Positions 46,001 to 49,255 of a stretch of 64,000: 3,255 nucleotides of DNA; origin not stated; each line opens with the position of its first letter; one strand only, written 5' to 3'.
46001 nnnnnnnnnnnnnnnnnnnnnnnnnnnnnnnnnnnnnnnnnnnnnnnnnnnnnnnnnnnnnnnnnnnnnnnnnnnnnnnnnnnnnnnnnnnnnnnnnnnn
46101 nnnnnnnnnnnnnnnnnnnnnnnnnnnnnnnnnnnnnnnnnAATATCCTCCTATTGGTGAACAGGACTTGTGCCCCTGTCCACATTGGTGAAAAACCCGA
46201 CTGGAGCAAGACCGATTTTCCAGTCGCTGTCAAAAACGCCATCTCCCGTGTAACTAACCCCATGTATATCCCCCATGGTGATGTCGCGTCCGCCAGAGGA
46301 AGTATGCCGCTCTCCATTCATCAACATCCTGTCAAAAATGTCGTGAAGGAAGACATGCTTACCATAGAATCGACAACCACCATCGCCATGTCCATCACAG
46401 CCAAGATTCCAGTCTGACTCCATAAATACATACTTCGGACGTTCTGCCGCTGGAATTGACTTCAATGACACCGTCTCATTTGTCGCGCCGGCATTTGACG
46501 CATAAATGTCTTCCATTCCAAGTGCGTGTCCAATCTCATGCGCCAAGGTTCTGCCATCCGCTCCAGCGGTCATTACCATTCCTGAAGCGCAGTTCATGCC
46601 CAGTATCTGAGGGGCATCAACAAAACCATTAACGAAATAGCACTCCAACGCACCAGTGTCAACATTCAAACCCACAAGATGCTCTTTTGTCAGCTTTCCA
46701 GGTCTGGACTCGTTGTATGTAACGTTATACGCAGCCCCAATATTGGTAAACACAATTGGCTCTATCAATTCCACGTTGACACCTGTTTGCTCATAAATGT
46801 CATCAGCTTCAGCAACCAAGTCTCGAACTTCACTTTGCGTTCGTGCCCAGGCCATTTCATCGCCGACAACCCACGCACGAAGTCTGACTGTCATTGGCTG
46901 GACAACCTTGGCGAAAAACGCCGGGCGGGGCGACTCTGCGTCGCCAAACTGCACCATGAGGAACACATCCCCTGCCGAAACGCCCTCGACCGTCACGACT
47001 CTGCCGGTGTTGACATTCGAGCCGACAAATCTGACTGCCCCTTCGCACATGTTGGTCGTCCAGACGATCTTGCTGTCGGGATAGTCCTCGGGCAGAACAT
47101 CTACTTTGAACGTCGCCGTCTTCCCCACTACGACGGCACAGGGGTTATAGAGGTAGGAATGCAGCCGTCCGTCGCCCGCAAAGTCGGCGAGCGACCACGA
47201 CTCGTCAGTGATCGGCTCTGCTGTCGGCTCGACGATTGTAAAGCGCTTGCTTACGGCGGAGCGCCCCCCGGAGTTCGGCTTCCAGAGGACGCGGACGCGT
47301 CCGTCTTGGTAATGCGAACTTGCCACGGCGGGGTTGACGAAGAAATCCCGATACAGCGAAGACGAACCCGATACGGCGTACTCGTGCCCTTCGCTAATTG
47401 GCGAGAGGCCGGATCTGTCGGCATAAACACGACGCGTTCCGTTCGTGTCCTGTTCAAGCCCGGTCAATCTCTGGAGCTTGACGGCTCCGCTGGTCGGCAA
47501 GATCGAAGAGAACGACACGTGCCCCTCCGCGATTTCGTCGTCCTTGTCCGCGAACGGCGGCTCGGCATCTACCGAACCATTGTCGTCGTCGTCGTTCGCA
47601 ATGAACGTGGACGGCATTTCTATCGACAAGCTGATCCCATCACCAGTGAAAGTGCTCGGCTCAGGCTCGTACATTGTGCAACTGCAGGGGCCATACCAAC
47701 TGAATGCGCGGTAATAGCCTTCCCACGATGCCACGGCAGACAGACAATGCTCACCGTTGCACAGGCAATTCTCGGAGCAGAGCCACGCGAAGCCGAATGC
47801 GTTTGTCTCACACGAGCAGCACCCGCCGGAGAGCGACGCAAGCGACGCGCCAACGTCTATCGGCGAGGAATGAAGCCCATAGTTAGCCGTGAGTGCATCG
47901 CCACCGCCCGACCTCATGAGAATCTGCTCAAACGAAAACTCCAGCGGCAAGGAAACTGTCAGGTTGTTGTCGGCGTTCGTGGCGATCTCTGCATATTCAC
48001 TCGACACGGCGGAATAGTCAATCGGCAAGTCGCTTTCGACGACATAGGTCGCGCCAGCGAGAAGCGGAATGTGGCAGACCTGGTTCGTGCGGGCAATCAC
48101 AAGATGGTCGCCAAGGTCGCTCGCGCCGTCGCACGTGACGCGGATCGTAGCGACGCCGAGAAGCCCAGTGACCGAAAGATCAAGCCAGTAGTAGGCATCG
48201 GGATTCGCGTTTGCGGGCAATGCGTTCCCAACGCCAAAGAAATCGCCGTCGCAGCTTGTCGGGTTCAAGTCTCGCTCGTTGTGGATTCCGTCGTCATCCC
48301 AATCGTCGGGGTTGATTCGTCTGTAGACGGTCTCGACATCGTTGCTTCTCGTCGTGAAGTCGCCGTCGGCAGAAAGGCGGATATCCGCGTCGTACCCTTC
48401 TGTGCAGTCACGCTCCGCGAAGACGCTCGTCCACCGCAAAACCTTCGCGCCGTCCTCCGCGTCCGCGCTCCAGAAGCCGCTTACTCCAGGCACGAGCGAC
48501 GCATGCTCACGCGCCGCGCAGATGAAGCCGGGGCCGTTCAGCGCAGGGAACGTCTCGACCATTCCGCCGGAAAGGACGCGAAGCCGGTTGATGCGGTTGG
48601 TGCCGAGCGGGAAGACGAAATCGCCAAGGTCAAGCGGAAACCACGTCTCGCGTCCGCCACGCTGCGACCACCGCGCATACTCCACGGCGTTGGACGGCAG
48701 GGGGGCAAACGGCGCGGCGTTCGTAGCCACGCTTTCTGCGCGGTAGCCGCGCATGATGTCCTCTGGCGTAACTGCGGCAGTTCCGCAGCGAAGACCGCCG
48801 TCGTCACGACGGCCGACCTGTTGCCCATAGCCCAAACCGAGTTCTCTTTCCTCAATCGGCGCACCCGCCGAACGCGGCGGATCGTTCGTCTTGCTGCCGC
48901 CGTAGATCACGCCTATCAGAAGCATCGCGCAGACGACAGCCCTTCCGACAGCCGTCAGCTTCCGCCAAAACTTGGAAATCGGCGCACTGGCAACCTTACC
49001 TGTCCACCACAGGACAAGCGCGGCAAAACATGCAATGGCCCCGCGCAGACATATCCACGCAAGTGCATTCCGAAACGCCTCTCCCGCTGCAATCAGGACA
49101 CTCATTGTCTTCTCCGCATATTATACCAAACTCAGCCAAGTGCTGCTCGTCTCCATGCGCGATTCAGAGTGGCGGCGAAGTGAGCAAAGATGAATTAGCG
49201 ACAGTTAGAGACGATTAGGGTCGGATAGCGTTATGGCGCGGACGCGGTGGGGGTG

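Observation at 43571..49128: Low-GC five-gene operon coupling three extracytoplasmic proteins to a cytoplasmic DUF262-HNH nuclease: candidate accessory system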

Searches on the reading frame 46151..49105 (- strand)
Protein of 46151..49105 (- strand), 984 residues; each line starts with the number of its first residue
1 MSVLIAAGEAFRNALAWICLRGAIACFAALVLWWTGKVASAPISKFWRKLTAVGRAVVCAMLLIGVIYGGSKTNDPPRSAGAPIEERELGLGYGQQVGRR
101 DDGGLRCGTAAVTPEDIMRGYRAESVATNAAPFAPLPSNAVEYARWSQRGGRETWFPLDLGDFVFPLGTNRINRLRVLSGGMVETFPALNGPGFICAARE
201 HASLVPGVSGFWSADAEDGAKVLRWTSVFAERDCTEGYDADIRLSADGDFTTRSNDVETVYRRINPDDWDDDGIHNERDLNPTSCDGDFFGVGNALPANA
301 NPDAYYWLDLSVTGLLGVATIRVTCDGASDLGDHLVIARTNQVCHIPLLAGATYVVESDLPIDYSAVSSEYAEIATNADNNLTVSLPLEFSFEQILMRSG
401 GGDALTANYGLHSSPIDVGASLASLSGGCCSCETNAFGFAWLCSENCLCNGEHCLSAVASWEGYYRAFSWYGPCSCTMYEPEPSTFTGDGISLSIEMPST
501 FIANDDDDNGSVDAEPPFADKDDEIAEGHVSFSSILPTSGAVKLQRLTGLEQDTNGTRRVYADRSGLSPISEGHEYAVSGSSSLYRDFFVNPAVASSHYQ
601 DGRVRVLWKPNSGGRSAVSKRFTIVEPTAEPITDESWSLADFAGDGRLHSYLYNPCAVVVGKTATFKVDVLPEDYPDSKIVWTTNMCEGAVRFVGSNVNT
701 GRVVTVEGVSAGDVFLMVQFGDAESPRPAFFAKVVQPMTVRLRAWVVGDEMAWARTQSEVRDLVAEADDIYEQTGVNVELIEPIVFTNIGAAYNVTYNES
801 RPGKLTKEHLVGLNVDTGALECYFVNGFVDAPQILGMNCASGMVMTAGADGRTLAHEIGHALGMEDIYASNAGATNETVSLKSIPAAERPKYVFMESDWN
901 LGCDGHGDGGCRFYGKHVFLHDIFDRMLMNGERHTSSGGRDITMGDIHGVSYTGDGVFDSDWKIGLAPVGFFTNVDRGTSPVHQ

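Call 3: search_protein_families(library=pfam, proteins=[window:46151-49105:-], max_evalue=0.1)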
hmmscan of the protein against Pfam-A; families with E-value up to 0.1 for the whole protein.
window:46151-49105:- (984 aa): 1 family
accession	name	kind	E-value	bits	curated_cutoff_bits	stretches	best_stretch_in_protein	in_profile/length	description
PF02368.24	Big_2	-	0.077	13.4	22.8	0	657-714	13-62/79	Bacterial Ig-like domain (group 2)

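Call 4: search_protein_families(library=padloc, proteins=[window:46151-49105:-], max_evalue=0.1)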
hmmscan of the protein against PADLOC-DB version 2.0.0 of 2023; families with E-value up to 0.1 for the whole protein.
window:46151-49105:- (984 aa): 0 families

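Call 6: search_protein_families(library=ncbifam, proteins=[window:46151-49105:-], max_evalue=0.01)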
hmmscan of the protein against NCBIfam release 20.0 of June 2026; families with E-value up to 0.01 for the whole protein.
window:46151-49105:- (984 aa): 2 families
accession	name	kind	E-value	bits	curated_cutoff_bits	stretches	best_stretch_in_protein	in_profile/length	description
NF038115.1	SVAGG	subfamily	0.0047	16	150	1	841-898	163-222/407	SVAGG family GlyGly-CTERM protein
TIGR03296.1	M6dom_TIGR03296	domain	0.0062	16.5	110.8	0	840-877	154-193/286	M6 family metalloprotease domain-containing protein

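Call 9: find_homologous_proteins(query=window:46151-49105:-)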
Query window:46151-49105:- (984 aa): 272 proteins with E <= 0.001 among 8000 candidates; the best 120 are listed.
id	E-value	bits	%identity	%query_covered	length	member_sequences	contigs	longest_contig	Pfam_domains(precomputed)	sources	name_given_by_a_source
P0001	0.0e+0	1941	85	100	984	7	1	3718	-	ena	-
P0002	0.0e+0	1939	85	100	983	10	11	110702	-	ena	-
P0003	0.0e+0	1878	83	100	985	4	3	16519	-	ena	-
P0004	0.0e+0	1752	79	99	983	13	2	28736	-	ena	-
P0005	0.0e+0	1518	88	75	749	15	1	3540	-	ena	-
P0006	0.0e+0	1506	69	98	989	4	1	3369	-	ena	-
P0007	0.0e+0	1448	66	99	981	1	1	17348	-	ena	-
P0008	0.0e+0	1437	67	99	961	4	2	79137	-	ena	-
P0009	0.0e+0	1427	66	100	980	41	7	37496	-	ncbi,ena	-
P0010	0.0e+0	1403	65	99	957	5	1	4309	-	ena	-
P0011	0.0e+0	1352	69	89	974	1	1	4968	-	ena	-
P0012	0.0e+0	1282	59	99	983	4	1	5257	-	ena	-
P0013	0.0e+0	1281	66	89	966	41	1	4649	-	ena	-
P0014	0.0e+0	1280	61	100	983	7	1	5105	-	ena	-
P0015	0.0e+0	1243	64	89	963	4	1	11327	-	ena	-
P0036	3.2e-241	822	77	48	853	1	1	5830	-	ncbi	-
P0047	2.4e-161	557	38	100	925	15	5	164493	-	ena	-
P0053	5.6e-158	546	38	100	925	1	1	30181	-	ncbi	-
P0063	1.0e-151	525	63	39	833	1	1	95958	-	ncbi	-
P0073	8.3e-138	479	37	89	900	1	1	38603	-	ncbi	-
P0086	6.9e-128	446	57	39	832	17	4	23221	-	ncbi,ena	-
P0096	2.9e-125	438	50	49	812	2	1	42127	-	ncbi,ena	-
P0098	4.0e-125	437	50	46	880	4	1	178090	-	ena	-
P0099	5.2e-125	437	48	48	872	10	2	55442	-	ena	-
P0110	6.7e-123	430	56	37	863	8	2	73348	-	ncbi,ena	-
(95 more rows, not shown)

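Call 10: find_encoding_contigs(protein=P0002, flank=9000, max_places=4)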
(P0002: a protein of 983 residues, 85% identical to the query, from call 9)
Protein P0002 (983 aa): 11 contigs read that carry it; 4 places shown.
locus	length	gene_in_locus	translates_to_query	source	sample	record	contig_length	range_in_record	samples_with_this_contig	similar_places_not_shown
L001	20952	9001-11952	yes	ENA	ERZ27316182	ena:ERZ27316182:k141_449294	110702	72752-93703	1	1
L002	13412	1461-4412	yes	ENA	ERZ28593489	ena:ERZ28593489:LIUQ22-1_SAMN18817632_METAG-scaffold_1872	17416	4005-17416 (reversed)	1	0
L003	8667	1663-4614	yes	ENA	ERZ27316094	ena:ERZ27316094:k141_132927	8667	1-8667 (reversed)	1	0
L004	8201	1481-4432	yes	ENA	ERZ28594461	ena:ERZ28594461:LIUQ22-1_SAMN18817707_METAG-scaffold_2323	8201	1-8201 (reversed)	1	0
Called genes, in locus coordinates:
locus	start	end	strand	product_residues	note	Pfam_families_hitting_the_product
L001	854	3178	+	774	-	PF02810:SEC-C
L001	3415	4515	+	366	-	PF13784:Fic_N, PF02661:Fic, PF21248:SoFic-like_C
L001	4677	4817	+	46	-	-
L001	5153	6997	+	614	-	PF02518:HATPase_c, PF00204:DNA_gyraseB, PF01751:Toprim, PF00986:DNA_gyraseB_C (weak)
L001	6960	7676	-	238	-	-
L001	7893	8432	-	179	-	-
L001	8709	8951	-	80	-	-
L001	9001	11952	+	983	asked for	-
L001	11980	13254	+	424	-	-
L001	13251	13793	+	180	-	-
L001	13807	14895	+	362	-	PF03235:GmrSD_N, PF01844:HNH, PF14279:HNH_5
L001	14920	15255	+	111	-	-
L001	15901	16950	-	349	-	PF00665:rve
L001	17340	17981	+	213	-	PF14622:Ribonucleas_3_3, PF00636:Ribonuclease_3, PF00035:dsrm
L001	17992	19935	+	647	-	PF00456:Transketolase_N, PF13292:DXP_synthase_N (weak), PF00676:E1_dh, PF02779:Transket_pyr, PF02780:Transketolase_C, PF22613:Transketolase_C_1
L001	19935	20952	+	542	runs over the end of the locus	PF03023:MurJ, PF13440:Polysacc_synt_3, PF01554:MatE (weak)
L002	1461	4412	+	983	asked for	-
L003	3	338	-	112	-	?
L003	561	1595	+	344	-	PF13651:EcoRI_methylase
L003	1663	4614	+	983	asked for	-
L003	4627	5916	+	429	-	-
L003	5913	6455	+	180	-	-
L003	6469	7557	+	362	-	PF03235:GmrSD_N, PF01844:HNH, PF14279:HNH_5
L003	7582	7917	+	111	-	-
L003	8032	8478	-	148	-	-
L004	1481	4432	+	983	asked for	-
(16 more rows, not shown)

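Call 11: find_encoding_contigs(protein=P0008, flank=9000, max_places=3)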
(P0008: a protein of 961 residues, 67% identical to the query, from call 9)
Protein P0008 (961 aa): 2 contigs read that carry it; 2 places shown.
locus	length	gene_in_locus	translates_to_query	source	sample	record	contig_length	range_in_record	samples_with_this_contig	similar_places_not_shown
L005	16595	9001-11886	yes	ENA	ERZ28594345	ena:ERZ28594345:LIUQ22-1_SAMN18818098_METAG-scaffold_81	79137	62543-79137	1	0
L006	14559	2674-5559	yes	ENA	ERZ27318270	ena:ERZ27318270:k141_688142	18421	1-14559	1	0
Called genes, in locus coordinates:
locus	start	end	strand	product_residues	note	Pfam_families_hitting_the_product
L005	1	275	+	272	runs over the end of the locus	PF02405:MlaE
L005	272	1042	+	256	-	PF00005:ABC_tran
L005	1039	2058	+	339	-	PF02470:MlaD, PF28544:Helical_needle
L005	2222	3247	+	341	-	PF08240:ADH_N, PF16912:Glu_dehyd_C, PF00107:ADH_zinc_N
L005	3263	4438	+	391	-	PF00155:Aminotran_1_2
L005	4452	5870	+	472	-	-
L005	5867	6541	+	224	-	PF00749:tRNA-synt_1c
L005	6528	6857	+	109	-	PF00749:tRNA-synt_1c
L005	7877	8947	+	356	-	PF13651:EcoRI_methylase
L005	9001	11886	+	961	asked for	-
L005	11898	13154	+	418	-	-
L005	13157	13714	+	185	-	-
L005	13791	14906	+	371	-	PF03235:GmrSD_N, PF01844:HNH, PF14279:HNH_5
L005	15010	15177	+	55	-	-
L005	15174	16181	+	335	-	-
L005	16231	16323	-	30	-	-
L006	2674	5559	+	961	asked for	-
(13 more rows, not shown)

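Call 15: find_encoding_contigs(protein=P0047, flank=8000, max_places=3)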
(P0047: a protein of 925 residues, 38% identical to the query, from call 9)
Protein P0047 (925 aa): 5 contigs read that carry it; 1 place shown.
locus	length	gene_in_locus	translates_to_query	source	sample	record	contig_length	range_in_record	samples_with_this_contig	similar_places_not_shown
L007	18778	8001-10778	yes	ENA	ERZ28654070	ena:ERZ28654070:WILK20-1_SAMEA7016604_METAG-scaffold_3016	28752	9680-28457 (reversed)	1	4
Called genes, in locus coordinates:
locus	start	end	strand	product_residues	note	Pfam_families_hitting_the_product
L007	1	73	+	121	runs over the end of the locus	?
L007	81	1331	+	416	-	-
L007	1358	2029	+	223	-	PF04263:TPK_catalytic, PF21275:Thi_PPkinase_C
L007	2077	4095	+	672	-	PF27167:HTH_GRAD, PF03449:GreA_GreB_N, PF01272:GreA_GreB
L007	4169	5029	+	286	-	PF01258:zf-dskA_traR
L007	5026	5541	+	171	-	PF01252:Peptidase_A8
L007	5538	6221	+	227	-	PF01745:IPT (weak), PF01715:IPPT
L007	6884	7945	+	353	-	PF13651:EcoRI_methylase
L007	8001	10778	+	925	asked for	-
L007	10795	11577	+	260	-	-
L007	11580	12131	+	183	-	-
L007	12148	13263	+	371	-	PF03235:GmrSD_N, PF01844:HNH, PF14279:HNH_5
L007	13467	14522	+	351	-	PF00551:Formyl_trans_N, PF02911:Formyl_trans_C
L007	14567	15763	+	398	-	PF00365:PFK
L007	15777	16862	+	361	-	PF01594:AI-2E_transport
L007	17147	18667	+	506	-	PF04326:SLFN_AlbA_2, PF12802:MarR_2 (weak), PF00392:GntR (faint), PF13412:HTH_24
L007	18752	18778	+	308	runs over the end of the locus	PF11185:DUF2971 (weak)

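Call 16: find_encoding_contigs(protein=P0098, flank=8000, max_places=2)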
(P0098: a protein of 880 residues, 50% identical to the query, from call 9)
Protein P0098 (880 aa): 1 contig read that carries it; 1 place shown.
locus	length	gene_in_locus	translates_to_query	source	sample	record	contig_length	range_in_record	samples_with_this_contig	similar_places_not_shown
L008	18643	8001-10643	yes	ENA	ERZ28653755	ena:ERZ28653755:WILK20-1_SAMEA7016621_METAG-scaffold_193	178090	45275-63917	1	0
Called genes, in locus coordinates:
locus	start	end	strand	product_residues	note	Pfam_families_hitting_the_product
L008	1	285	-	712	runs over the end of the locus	PF00890:FAD_binding_2 (weak), PF01134:GIDA, PF07992:Pyr_redox_2 (weak), PF12831:FAD_oxidored, PF13932:SAM_GIDA_C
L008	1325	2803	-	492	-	PF01554:MatE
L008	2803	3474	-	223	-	PF24048:LRR_NXF1-5 (faint), PF00560:LRR_1 (faint), PF12799:LRR_4 (weak), PF13855:LRR_8, PF23598:LRR_14 (weak), PF12799:LRR_4, PF13855:LRR_8 (weak)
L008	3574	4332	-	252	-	PF00121:TIM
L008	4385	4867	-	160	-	PF00383:dCMP_cyt_deam_1, PF14437:MafB19-deam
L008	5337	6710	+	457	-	PF13651:EcoRI_methylase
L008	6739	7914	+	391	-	PF03235:GmrSD_N, PF01844:HNH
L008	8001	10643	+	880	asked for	-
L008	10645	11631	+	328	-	-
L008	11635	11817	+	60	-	-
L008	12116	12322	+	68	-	PF01197:Ribosomal_L31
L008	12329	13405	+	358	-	PF03462:PCRF, PF00472:RF-1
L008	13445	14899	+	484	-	PF01336:tRNA_anti-codon, PF00152:tRNA-synt_2, PF01409:tRNA-synt_2d (faint)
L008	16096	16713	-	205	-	PF05656:DUF805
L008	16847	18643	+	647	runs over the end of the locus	PF00456:Transketolase_N, PF13292:DXP_synthase_N (weak), PF02779:Transket_pyr, PF22613:Transketolase_C_1, PF02780:Transketolase_C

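Call 17: find_encoding_contigs(protein=P0063, flank=8000, max_places=2)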
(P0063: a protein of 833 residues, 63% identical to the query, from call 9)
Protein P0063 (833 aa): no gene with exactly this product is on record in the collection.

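Call 31: find_related_loci(query=A2, collection=metagenome_contigs, flank=10000)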
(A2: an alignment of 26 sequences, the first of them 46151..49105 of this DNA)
Query A2 (984 aa) in metagenome_contigs; peptide patterns used: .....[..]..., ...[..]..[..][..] (x = any residue, [..] = any of these).
600 stretches matched a pattern (row limit reached: there are more); 95 encode a relative of the query (tblastn E <= 1e-3); the best 80 are kept; 80 distinct loci.
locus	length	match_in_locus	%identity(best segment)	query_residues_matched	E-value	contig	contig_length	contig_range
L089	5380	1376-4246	61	9-983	0e+0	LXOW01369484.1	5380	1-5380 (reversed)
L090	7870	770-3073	58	4-984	0e+0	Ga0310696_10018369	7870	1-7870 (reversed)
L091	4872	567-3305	41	6-984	0e+0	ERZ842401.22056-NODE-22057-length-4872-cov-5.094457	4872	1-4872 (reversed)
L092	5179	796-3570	39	1-984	5e-173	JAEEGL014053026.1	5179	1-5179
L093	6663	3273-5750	38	112-984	6e-158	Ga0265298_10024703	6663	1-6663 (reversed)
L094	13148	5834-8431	36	112-978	7e-144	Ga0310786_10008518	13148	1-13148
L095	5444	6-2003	41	279-950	4e-134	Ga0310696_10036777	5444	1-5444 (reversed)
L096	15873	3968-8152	37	246-984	2e-125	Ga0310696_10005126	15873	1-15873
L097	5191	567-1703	56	113-482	2e-126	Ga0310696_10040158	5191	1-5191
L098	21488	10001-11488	46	9-488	3e-122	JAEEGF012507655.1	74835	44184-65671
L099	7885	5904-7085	56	113-495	3e-121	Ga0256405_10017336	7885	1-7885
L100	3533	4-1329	50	60-495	5e-125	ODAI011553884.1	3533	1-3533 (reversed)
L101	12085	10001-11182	56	113-495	7e-121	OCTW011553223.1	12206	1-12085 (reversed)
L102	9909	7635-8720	57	113-476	2e-119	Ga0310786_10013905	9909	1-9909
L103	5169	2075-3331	53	72-484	6e-120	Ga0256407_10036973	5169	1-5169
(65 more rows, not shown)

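Call 46: find_encoding_contigs(protein=P0110, flank=10000, max_places=2)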
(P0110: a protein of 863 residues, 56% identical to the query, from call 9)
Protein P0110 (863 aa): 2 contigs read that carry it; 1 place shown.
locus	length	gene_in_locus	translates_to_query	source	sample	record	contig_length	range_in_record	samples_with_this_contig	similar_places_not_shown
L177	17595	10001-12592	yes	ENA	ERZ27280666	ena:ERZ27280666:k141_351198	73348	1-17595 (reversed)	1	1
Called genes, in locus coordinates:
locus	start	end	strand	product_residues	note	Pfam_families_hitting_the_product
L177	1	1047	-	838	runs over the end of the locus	PF22666:Glyco_hydro_2_N2, PF02837:Glyco_hydro_2_N (weak), PF17753:Ig_mannosidase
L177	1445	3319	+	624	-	-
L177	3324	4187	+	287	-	PF00398:RrnaAD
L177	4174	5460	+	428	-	PF00349:Hexokinase_1, PF03727:Hexokinase_2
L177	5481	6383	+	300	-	PF13145:Rotamase_2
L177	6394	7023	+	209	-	-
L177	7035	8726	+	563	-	PF05157:MshEN, PF00437:T2SSE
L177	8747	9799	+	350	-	PF02540:NAD_synthase (faint), PF03054:tRNA_Me_trans, PF20259:tRNA_Me_trans_M, PF20258:tRNA_Me_trans_C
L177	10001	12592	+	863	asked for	-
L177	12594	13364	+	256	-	-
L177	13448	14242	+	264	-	PF01844:HNH (weak)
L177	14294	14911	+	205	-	-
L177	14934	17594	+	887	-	?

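Call 47: find_encoding_contigs(protein=P0099, flank=10000, max_places=2)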
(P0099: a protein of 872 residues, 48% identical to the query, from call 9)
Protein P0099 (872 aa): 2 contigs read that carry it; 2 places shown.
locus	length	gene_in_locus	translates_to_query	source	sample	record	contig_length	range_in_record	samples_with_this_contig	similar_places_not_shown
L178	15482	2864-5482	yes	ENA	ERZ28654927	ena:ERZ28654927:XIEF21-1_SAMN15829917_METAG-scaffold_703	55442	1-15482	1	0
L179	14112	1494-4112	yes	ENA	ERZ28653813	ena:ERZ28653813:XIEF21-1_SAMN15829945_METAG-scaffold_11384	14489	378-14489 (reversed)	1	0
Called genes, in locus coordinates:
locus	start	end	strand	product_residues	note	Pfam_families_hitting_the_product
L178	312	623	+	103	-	-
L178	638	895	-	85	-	PF06769:YoeB_toxin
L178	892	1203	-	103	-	PF04221:RelB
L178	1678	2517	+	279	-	PF13651:EcoRI_methylase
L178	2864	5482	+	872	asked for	-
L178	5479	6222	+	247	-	-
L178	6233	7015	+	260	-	-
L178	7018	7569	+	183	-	-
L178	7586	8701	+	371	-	PF03235:GmrSD_N, PF01844:HNH, PF14279:HNH_5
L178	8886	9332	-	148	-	PF02130:YbeY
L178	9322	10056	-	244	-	PF01784:DUF34_NIF3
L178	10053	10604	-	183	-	-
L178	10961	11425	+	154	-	-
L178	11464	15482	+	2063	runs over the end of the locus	PF00932:LTD, PF13287:Fn3_assoc, PF13290:CHB_HEX_C_1, PF08757:CotH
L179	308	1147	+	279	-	PF13651:EcoRI_methylase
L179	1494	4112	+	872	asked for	-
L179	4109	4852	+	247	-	-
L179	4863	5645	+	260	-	-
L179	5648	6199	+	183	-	-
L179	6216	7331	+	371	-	PF03235:GmrSD_N, PF01844:HNH, PF14279:HNH_5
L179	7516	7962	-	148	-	PF02130:YbeY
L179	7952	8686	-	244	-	PF01784:DUF34_NIF3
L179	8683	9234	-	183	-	-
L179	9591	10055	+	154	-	-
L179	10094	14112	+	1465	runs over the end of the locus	?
